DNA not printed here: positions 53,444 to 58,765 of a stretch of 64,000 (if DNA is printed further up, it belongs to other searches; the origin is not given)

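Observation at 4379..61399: An 11-nt motif (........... in gene orientation) occurs 17 times exactly, always just upstream of a start codon: candidate phage-specific leaderless promoter class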

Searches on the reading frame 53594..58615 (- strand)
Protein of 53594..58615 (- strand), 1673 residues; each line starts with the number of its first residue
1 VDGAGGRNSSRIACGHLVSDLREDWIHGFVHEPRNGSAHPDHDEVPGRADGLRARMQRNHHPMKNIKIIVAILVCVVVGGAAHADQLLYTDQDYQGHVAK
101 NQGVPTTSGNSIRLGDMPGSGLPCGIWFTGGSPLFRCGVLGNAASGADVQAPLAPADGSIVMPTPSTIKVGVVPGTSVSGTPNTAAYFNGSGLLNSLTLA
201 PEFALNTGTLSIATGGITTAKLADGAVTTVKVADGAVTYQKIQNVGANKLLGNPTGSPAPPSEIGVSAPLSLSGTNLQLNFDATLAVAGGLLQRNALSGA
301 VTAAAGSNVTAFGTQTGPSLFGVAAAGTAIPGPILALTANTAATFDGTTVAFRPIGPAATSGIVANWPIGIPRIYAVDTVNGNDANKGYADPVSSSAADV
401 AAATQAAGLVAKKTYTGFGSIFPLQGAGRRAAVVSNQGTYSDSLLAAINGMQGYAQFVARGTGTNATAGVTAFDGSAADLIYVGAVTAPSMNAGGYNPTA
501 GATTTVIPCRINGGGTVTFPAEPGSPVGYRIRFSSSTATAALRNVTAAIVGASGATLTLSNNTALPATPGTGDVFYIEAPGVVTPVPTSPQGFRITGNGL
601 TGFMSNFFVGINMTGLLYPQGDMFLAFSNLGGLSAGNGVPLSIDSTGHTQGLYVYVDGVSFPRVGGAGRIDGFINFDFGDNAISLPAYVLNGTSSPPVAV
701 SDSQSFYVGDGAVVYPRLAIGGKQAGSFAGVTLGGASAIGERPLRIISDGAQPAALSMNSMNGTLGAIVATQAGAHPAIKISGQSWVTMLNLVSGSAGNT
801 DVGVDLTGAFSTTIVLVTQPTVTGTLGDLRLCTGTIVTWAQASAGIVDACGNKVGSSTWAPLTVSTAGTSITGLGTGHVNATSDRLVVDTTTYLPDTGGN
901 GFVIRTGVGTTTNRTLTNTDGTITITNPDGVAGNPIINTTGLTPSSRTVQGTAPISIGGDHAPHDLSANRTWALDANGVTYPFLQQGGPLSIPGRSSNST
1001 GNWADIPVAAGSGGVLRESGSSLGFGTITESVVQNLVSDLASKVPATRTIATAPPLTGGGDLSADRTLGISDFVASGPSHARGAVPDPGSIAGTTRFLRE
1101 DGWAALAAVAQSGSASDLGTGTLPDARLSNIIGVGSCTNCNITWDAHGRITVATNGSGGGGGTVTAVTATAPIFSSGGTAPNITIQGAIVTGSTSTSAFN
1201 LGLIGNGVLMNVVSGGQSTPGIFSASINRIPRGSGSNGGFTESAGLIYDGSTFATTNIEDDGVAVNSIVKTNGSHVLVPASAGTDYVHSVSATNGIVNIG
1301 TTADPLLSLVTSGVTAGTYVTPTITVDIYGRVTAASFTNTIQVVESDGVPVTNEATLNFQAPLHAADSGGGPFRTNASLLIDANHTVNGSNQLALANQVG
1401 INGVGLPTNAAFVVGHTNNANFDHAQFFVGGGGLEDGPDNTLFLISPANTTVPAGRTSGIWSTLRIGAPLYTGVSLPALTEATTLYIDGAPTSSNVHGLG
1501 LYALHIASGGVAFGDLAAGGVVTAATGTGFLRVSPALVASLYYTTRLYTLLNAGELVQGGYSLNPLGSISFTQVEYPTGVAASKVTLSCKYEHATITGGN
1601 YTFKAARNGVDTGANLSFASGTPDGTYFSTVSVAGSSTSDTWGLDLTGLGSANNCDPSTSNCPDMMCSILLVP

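Call 7: search_dna_similar(query=window:53594-58615:-, collection=phages, mode=protein, max_rows=20)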
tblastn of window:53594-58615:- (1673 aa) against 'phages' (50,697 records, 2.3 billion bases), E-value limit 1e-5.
Records with a match: 1; places in all: 1; records where one place covers at least 80% of the query: 0.
Best place of each record, by identity: <60% 1.
By first word of the organism name: Bradyrhizobium 1.
By host as written in the record: Bradyrhizobium diazoefficiens USDA 122 1.
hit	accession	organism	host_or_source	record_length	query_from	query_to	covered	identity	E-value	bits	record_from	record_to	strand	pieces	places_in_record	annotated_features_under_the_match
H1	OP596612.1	Bradyrhizobium phage ppBdUSDA122-1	Bradyrhizobium diazoefficiens USDA 122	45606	977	1055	5%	46.5%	5e-7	61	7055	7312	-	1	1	tail fiber protein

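Call 12: search_protein_families(library=pfam, proteins=[window:53594-58615:-], max_evalue=0.01)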
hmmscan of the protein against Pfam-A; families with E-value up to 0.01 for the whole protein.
window:53594-58615:- (1673 aa): 1 family
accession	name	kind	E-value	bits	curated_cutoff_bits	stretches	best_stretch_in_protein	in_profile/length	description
PF19264.4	DUF5907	-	2.3e-06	28.1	27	1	224-282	18-76/80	Repeat of unknown function (DUF5907)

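Call 13: search_protein_families(library=phrogs, proteins=[window:53594-58615:-], max_evalue=0.001)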
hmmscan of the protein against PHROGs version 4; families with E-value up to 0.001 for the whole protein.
window:53594-58615:- (1673 aa): 0 families
